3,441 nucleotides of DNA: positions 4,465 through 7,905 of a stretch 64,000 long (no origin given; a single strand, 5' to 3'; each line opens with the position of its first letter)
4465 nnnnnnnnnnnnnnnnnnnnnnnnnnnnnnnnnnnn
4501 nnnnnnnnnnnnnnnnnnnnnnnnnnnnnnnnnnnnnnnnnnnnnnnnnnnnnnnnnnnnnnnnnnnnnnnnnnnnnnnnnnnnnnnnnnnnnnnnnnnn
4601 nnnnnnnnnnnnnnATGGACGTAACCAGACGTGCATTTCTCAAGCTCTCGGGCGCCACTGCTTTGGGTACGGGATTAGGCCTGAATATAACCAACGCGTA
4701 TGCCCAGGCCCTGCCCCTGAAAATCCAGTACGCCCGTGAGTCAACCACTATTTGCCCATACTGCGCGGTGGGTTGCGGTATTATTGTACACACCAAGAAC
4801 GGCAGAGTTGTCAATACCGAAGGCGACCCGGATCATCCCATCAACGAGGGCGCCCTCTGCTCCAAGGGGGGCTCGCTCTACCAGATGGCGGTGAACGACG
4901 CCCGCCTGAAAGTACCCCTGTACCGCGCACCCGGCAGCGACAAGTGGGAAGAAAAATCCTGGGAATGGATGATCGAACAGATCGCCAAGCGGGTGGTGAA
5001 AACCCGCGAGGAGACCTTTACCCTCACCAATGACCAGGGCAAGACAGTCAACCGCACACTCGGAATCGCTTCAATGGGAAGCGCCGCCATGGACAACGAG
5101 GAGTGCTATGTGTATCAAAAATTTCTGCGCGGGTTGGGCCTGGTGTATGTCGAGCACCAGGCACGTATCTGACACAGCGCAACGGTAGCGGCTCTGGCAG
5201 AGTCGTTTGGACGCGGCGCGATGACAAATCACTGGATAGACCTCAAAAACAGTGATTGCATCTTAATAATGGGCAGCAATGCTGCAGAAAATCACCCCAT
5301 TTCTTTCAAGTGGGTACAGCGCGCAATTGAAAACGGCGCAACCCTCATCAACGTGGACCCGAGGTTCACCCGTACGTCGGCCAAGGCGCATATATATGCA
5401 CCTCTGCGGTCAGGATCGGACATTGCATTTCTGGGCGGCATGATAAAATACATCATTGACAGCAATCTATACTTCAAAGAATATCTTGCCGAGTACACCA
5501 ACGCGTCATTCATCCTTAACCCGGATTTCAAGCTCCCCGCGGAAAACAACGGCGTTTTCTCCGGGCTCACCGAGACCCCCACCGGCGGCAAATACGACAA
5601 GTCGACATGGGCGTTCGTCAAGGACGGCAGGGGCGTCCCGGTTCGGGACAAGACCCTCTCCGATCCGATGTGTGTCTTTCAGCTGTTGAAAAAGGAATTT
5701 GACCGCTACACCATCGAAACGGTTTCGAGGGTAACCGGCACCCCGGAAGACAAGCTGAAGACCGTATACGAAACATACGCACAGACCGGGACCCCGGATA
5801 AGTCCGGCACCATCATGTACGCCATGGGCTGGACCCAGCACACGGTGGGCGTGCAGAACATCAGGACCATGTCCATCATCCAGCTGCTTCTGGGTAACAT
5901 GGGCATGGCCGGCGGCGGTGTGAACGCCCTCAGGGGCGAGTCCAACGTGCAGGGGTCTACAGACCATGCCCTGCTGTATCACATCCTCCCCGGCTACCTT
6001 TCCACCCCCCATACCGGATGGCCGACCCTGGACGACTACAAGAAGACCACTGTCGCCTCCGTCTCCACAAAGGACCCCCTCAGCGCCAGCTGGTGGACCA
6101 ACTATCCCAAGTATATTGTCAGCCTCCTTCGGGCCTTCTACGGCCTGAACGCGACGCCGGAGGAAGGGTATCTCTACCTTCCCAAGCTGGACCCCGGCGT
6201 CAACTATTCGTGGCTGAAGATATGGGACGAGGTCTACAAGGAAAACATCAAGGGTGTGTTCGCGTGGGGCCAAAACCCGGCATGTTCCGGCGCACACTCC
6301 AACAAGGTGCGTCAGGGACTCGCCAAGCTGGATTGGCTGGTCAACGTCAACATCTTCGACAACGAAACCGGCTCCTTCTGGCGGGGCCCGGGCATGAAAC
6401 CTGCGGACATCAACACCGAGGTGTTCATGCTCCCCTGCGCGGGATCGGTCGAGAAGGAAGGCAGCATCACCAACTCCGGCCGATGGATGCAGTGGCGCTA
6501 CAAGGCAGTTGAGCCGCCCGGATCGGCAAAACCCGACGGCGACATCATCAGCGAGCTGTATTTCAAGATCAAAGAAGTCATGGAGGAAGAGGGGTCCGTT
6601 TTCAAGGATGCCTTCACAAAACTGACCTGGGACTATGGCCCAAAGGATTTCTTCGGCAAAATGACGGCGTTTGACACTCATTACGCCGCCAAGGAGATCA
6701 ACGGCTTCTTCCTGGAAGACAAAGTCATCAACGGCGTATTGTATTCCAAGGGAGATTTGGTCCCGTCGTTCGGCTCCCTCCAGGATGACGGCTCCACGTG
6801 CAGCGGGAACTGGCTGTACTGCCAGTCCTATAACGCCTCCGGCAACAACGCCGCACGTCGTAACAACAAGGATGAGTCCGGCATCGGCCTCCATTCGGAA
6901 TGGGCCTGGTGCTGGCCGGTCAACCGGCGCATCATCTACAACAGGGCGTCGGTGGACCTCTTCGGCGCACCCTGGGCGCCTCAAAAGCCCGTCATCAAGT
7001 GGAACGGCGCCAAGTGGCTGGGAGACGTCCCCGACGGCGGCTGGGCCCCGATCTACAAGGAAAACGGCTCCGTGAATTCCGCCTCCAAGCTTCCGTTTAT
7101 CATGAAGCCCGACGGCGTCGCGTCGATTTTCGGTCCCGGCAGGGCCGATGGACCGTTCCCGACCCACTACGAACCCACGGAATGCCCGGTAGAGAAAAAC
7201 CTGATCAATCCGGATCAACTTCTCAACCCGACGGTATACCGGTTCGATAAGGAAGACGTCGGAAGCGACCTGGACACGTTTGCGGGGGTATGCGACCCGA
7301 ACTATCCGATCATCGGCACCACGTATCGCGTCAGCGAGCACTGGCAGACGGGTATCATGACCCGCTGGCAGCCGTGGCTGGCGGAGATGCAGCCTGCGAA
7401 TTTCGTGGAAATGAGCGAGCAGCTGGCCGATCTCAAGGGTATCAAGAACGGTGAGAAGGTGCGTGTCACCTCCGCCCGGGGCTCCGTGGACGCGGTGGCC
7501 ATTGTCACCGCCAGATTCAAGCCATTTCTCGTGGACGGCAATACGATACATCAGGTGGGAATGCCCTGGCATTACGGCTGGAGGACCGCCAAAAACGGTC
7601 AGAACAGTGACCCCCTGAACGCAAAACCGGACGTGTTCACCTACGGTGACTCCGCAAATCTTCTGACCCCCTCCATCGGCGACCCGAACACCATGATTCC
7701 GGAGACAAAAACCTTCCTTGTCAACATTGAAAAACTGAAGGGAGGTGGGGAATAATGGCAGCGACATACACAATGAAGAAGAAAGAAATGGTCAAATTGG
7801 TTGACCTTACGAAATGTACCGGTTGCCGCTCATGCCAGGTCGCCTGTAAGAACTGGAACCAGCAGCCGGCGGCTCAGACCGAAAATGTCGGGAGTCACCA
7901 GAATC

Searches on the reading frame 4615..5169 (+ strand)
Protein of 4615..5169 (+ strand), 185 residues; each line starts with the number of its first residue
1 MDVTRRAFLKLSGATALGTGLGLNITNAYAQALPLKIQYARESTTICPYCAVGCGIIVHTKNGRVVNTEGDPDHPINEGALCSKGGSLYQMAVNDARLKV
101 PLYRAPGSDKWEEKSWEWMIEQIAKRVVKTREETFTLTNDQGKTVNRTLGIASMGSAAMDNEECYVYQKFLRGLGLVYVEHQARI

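Call 9: search_protein_families(library=pfam, proteins=[window:4615-5169:+])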
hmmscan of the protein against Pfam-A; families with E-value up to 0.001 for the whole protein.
window:4615-5169:+ (185 aa): 1 family
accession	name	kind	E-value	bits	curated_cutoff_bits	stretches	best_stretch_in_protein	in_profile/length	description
PF04879.21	Molybdop_Fe4S4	-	2.1e-21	76.1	22.7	1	43-91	4-52/55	Molybdopterin oxidoreductase Fe4S4 domain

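Call 10: find_related_loci(query=window:4615-5169:+, collection=genome_contigs, flank=5000)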
Query window:4615-5169:+ (185 aa) in genome_contigs; peptide patterns used: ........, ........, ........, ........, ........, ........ (x = any residue, [..] = any of these).
600 stretches matched a pattern (row limit reached: there are more); 589 encode a relative of the query (tblastn E <= 1e-3); the best 80 are kept; 80 distinct loci.
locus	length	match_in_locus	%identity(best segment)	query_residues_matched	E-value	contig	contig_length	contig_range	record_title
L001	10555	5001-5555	66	1-185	5e-89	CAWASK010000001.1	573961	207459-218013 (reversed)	MAG: uncultured delta proteobacterium isolate MFD03899.bin.3.172 genome assembly, contig: contig_1045, whole genome shot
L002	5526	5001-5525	68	1-175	3e-87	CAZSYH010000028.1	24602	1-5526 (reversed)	MAG TPA_asm: uncultured Syntrophaceae bacterium isolate SRP178699_co1_570 genome assembly, contig: NODE_2322_length_2460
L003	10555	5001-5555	65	1-185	4e-85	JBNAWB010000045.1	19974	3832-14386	MAG: Thermodesulfobacteriota bacterium isolate Kamch4342-D-MF-053 bin28.fa-45, whole genome shotgun sequence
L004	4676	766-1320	62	1-185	7e-85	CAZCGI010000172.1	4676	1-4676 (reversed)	MAG TPA_asm: uncultured Syntrophaceae bacterium isolate binchicken_co379_42 genome assembly, contig: NODE_4147_length_46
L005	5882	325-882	67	1-185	8e-83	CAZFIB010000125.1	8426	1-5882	MAG TPA_asm: uncultured Thermodesulfobacteriota bacterium isolate SRP141376_co4_291 genome assembly, contig: NODE_13746_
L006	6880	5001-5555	63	1-185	2e-80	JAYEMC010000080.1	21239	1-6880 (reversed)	MAG: Pseudomonadota bacterium isolate MAG091 MAG091_80, whole genome shotgun sequence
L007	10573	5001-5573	62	1-185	7e-80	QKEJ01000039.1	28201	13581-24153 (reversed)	MAG: Halodesulfovibrio sp. isolate SZUA-473 scaffold_3659, whole genome shotgun sequence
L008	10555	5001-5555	61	1-185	3e-79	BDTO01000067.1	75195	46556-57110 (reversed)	Bacterium BMS3Bbin05 DNA, contig: NODE_6, whole genome shotgun sequence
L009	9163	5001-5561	62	1-185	9e-79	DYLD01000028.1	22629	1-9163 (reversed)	MAG TPA_asm: Syntrophus aciditrophicus isolate SulCav_AS07-7_52_56 SulCav_AS07_7_2218_length_22629_cov_27_071188, whole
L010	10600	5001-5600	60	1-185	2e-78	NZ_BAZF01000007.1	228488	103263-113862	Geobacter sp. OR-1, whole genome shotgun sequence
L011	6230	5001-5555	61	1-185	5e-78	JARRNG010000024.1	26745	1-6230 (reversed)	MAG: Nitrospirota bacterium isolate Spart_118_MAG scaffold_1251, whole genome shotgun sequence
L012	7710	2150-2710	62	1-185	8e-78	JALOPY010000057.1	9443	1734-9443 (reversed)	MAG: bacterium isolate Prado141 scaffold_13229, whole genome shotgun sequence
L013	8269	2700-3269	62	1-185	3e-77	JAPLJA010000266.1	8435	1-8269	MAG: Proteobacteria bacterium isolate LacPavin_0920_SED5_MAG_48_26 LacPavin_0920_SED5_scaffold_2260210, whole genome sho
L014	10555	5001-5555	61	1-185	3e-76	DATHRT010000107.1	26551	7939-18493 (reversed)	MAG TPA_asm: Candidatus Limnocylindria bacterium isolate SMAG_U16032 k141_288181, whole genome shotgun sequence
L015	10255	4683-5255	59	1-185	9e-76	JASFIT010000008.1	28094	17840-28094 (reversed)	MAG: Desulfobacteraceae bacterium isolate D0608S20remetaG_Bin_205 D0608S20remetaG_FD_scaffold_83_c1, whole genome shotgu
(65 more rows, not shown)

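Call 13: find_related_loci(query=window:4615-5169:+, collection=metagenome_contigs, flank=3000)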
Query window:4615-5169:+ (185 aa) in metagenome_contigs; peptide patterns used: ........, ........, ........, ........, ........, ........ (x = any residue, [..] = any of these).
600 stretches matched a pattern (row limit reached: there are more); 590 encode a relative of the query (tblastn E <= 1e-3); the best 80 are kept; 80 distinct loci.
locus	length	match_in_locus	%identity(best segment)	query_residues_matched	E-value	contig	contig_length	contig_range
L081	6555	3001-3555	69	1-185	5e-94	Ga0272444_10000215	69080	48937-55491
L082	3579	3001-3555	64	1-185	3e-86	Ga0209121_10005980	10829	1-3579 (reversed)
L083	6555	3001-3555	66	1-185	2e-86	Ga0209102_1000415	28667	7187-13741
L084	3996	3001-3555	66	1-185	5e-86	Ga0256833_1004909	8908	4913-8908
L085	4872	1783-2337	67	1-185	1e-85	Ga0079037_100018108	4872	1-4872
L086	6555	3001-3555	64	1-185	4e-82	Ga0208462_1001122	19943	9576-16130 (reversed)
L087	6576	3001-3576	61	1-185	4e-81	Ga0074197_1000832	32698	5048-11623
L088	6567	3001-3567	61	1-185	4e-78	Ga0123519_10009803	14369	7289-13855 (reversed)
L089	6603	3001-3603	57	1-185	2e-77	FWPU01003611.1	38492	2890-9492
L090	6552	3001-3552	63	3-185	2e-77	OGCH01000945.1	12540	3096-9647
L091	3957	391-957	61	1-185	3e-77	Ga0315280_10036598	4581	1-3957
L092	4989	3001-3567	61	1-185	8e-77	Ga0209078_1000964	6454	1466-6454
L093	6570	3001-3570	62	1-185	7e-77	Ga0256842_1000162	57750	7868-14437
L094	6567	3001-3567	61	1-185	2e-76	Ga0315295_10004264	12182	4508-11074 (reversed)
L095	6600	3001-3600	58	1-185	1e-76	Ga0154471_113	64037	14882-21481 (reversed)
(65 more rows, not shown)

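Call 14: find_encoding_contigs(protein=window:4615-5169:+, flank=3000, max_places=10)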
Protein window:4615-5169:+ (185 aa): no gene with exactly this product is on record in the collection.

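Call 15: find_homologous_proteins(query=window:4615-5169:+, max_evalue=1e-30)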
Query window:4615-5169:+ (185 aa): 7936 proteins with E <= 1e-30 among 8000 candidates; the best 120 are listed.
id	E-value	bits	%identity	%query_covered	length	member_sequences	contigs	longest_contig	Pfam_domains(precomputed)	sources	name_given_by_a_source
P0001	2.4e-117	407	97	100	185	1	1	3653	PF04879.22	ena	-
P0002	1.2e-114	398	94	100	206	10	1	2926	PF04879.22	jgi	jgi:formate dehydrogenase major subunit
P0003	6.7e-99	347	79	100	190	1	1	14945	PF04879.22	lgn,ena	-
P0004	2.9e-97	342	82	100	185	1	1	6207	PF00384.28,PF04879.22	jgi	jgi:formate dehydrogenase major subunit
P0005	2.9e-97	342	79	100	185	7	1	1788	PF00384.28,PF04879.22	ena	-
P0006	7.3e-96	337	77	100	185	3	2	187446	PF04879.22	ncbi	-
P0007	1.1e-95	337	80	100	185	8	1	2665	PF00384.28,PF04879.22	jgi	jgi:formate dehydrogenase major subunit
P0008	3.8e-95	335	79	100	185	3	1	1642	PF04879.22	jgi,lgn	jgi:formate dehydrogenase major subunit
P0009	6.5e-95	334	77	100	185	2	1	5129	PF04879.22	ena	-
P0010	7.2e-95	334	76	100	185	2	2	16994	PF04879.22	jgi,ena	jgi:formate dehydrogenase major subunit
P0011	8.0e-95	334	79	100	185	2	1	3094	PF04879.22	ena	-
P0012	9.5e-94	330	76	100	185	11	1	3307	PF00384.28,PF04879.22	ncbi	-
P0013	8.1e-89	314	74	100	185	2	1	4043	PF00384.28,PF04879.22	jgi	jgi:formate dehydrogenase major subunit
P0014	7.7e-87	308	70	100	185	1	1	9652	PF04879.22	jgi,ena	-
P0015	2.9e-86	306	69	100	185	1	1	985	PF04879.22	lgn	-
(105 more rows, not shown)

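Call 16: find_encoding_contigs(protein=P0001, flank=3000, max_places=3)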
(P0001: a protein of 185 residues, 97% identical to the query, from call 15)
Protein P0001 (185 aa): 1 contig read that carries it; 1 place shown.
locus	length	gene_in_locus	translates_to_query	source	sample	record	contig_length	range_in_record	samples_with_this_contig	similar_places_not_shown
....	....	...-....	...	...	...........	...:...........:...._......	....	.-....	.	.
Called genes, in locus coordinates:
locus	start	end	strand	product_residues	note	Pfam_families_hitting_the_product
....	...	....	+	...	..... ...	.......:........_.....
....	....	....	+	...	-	?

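Call 17: find_encoding_contigs(protein=P0002, flank=3000, max_places=3)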
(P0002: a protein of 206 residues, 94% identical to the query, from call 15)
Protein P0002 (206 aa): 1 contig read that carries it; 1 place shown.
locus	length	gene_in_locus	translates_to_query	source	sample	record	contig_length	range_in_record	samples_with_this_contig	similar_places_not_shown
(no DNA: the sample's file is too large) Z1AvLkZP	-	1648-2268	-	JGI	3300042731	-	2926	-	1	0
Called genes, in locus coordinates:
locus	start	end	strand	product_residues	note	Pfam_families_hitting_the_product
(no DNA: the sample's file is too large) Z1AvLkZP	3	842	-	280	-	?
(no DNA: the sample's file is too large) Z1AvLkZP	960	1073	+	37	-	-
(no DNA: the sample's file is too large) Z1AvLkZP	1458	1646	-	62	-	-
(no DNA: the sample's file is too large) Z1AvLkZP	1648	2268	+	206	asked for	PF04879:Molybdop_Fe4S4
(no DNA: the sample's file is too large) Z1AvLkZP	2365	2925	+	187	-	?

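Call 18: find_encoding_contigs(protein=P0003, flank=3000, max_places=3)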
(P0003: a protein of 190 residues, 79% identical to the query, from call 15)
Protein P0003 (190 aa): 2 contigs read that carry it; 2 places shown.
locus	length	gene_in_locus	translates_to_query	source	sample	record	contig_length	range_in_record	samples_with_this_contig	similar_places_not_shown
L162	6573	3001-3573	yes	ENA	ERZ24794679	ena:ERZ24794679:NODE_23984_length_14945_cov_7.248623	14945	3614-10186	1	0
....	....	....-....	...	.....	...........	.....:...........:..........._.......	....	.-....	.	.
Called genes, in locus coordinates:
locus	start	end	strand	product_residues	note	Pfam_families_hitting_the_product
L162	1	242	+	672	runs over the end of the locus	PF00724:Oxidored_FMN, PF07992:Pyr_redox_2 (weak), PF00890:FAD_binding_2, PF01266:DAO (weak), PF03486:HI0933_like, PF07992:Pyr_redox_2, PF12831:FAD_oxidored, PF13450:NAD_binding_8, +2 more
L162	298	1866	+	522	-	PF02629:CoA_binding (faint), PF13380:CoA_binding_2, PF13607:Succ_CoA_lig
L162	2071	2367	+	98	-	PF21476:PF0610-like_N, PF23470:Zn_ribbon_PF0610 (weak)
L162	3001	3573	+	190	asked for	PF04879:Molybdop_Fe4S4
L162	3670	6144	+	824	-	PF00384:Molybdopterin, PF01568:Molydop_binding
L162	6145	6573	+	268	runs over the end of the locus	PF13484:Fer4_16 (faint), PF14697:Fer4_21 (faint), PF00037:Fer4 (faint), PF12797:Fer4_2 (faint), PF12838:Fer4_7, PF13247:Fer4_11, PF12838:Fer4_7 (weak), PF09163:Form-deh_trans, +5 more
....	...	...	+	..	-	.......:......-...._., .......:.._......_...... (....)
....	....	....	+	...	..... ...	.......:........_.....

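Call 19: find_encoding_contigs(protein=P0004, flank=3000, max_places=3)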
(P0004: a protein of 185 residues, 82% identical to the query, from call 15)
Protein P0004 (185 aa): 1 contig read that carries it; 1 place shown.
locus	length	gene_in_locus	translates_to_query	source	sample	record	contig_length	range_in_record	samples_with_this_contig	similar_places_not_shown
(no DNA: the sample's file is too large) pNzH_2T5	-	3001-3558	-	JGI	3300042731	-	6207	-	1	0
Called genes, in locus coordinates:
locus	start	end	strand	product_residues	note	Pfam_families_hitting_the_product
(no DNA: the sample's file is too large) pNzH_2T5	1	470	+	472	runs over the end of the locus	PF14522:Cytochrome_C7 (faint), PF13435:Cytochrome_C554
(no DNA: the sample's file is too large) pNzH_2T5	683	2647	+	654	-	PF02730:AFOR_N, PF01314:AFOR_C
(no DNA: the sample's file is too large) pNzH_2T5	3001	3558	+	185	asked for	PF04879:Molybdop_Fe4S4, PF00384:Molybdopterin (weak)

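Call 20: find_encoding_contigs(protein=P0006, flank=3000, max_places=3)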
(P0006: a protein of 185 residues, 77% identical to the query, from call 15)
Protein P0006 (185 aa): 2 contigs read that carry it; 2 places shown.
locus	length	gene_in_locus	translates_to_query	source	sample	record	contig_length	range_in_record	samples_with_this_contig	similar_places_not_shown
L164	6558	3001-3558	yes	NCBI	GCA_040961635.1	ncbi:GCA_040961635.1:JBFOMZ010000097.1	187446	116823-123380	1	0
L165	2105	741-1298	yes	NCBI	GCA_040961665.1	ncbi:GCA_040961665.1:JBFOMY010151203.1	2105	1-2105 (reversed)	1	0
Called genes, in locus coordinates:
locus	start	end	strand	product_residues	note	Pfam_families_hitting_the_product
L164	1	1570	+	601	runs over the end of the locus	PF02518:HATPase_c (weak), PF13589:HATPase_c_3, PF01119:DNA_mis_repair, PF08676:MutL_C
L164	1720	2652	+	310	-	PF01715:IPPT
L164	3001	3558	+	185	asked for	PF04879:Molybdop_Fe4S4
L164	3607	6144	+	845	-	PF00384:Molybdopterin, PF01568:Molydop_binding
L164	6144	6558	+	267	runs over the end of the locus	PF12838:Fer4_7, PF13187:Fer4_9 (weak), PF13237:Fer4_10 (weak), PF13247:Fer4_11, PF14697:Fer4_21 (weak), PF12838:Fer4_7 (weak), PF00037:Fer4 (weak), PF09163:Form-deh_trans, +6 more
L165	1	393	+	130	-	?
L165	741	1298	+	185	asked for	PF04879:Molybdop_Fe4S4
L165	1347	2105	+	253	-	?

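Call 45: find_encoding_contigs(protein=P0009, flank=3000, max_places=2)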
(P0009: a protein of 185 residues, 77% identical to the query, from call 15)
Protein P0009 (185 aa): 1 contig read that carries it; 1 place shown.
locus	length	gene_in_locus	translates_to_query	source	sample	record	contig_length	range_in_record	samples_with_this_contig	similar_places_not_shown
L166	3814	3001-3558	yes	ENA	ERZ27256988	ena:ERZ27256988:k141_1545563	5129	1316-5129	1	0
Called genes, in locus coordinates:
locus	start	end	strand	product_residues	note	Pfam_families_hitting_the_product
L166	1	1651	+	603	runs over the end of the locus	PF02518:HATPase_c (weak), PF13589:HATPase_c_3, PF01119:DNA_mis_repair, PF08676:MutL_C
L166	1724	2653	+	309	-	PF01745:IPT (weak), PF01715:IPPT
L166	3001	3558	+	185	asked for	PF04879:Molybdop_Fe4S4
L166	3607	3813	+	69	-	?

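Call 46: find_encoding_contigs(protein=P0010, flank=3000, max_places=2)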
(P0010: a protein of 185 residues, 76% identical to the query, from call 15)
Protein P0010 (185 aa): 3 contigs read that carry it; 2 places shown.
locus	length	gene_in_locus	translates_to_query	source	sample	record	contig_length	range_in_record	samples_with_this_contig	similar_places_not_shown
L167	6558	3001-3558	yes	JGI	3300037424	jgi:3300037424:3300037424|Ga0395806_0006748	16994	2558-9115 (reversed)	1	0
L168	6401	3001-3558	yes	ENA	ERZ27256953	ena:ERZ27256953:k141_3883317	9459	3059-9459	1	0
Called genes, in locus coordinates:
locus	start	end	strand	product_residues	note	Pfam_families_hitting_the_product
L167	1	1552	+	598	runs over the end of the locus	PF02518:HATPase_c (weak), PF13589:HATPase_c_3, PF01119:DNA_mis_repair, PF08676:MutL_C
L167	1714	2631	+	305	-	PF01715:IPPT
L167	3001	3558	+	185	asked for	PF04879:Molybdop_Fe4S4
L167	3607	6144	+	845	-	PF00384:Molybdopterin, PF01568:Molydop_binding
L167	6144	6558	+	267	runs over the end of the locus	PF13183:Fer4_8 (weak), PF12838:Fer4_7, PF13237:Fer4_10 (weak), PF13247:Fer4_11, PF14697:Fer4_21 (weak), PF12838:Fer4_7 (weak), PF00037:Fer4 (weak), PF09163:Form-deh_trans, +5 more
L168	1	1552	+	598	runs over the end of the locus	PF02518:HATPase_c (weak), PF13589:HATPase_c_3, PF01119:DNA_mis_repair, PF08676:MutL_C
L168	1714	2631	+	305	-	PF01715:IPPT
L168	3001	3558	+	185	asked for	PF04879:Molybdop_Fe4S4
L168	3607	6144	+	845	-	PF00384:Molybdopterin, PF01568:Molydop_binding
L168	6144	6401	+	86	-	?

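Call 47: find_encoding_contigs(protein=P0011, flank=3000, max_places=2)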
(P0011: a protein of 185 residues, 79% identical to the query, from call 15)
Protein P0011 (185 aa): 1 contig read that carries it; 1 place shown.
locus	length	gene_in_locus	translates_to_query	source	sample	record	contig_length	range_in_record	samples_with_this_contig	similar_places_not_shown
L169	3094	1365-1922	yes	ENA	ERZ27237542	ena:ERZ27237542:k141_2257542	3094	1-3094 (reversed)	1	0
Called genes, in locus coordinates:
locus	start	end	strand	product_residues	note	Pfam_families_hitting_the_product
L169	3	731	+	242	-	?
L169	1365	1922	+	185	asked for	PF04879:Molybdop_Fe4S4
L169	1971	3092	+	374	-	?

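Call 48: find_encoding_contigs(protein=P0012, flank=3000, max_places=2)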
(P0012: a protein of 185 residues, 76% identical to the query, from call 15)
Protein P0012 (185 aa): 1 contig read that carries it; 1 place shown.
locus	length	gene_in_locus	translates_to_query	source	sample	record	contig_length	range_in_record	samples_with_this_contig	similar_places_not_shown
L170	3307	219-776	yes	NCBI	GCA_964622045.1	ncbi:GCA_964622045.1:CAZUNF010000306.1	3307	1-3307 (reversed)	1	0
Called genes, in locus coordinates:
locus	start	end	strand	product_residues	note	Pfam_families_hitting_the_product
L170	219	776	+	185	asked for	PF04879:Molybdop_Fe4S4, PF00384:Molybdopterin (weak)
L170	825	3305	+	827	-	?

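Call 50: find_encoding_contigs(protein=P0013, flank=3000, max_places=2)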
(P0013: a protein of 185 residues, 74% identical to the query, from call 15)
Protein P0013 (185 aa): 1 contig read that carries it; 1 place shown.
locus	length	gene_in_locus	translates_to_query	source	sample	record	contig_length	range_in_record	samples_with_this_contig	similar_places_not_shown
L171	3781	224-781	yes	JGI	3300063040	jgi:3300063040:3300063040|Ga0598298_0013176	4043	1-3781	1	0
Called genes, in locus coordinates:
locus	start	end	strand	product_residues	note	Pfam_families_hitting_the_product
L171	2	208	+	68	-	?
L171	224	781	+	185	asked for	PF04879:Molybdop_Fe4S4, PF00384:Molybdopterin (weak)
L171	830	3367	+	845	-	PF00384:Molybdopterin, PF01568:Molydop_binding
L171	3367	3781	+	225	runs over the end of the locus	?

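Call 51: find_encoding_contigs(protein=P0014, flank=3000, max_places=2)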
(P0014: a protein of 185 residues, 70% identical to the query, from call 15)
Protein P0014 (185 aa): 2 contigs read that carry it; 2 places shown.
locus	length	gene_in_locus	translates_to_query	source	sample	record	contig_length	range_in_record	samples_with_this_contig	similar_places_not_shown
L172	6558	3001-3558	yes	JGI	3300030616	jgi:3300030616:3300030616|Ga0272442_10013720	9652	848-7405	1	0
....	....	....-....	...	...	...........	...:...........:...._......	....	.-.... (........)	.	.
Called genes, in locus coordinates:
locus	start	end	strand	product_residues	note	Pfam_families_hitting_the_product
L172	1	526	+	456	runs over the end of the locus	?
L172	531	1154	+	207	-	PF01292:Ni_hydr_CYTB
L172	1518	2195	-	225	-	PF00027:cNMP_binding, PF13545:HTH_Crp_2, PF13412:HTH_24 (weak)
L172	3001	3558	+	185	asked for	PF04879:Molybdop_Fe4S4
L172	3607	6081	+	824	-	PF00384:Molybdopterin, PF01568:Molydop_binding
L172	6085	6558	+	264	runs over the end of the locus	PF12838:Fer4_7, PF13237:Fer4_10 (weak), PF13247:Fer4_11, PF12838:Fer4_7 (weak), PF00037:Fer4 (weak), PF12797:Fer4_2 (weak), PF12837:Fer4_6 (weak), PF09163:Form-deh_trans, +3 more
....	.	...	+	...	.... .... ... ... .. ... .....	?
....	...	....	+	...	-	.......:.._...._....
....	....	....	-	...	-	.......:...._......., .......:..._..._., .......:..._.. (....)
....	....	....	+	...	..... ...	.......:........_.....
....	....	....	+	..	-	?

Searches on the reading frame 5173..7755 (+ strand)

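Call 9: search_protein_families(library=pfam, proteins=[window:5173-7755:+])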
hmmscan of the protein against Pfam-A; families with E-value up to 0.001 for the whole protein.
window:5173-7755:+ (860 aa): 2 families
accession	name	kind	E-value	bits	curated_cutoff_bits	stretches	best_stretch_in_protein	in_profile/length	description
PF00384.28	Molybdopterin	-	1.4e-25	90.5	24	1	15-463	96-351/353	Molybdopterin oxidoreductase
PF01568.27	Molydop_binding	-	1.9e-17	63.7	26.8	1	716-848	4-109/110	Molydopterin dinucleotide binding domain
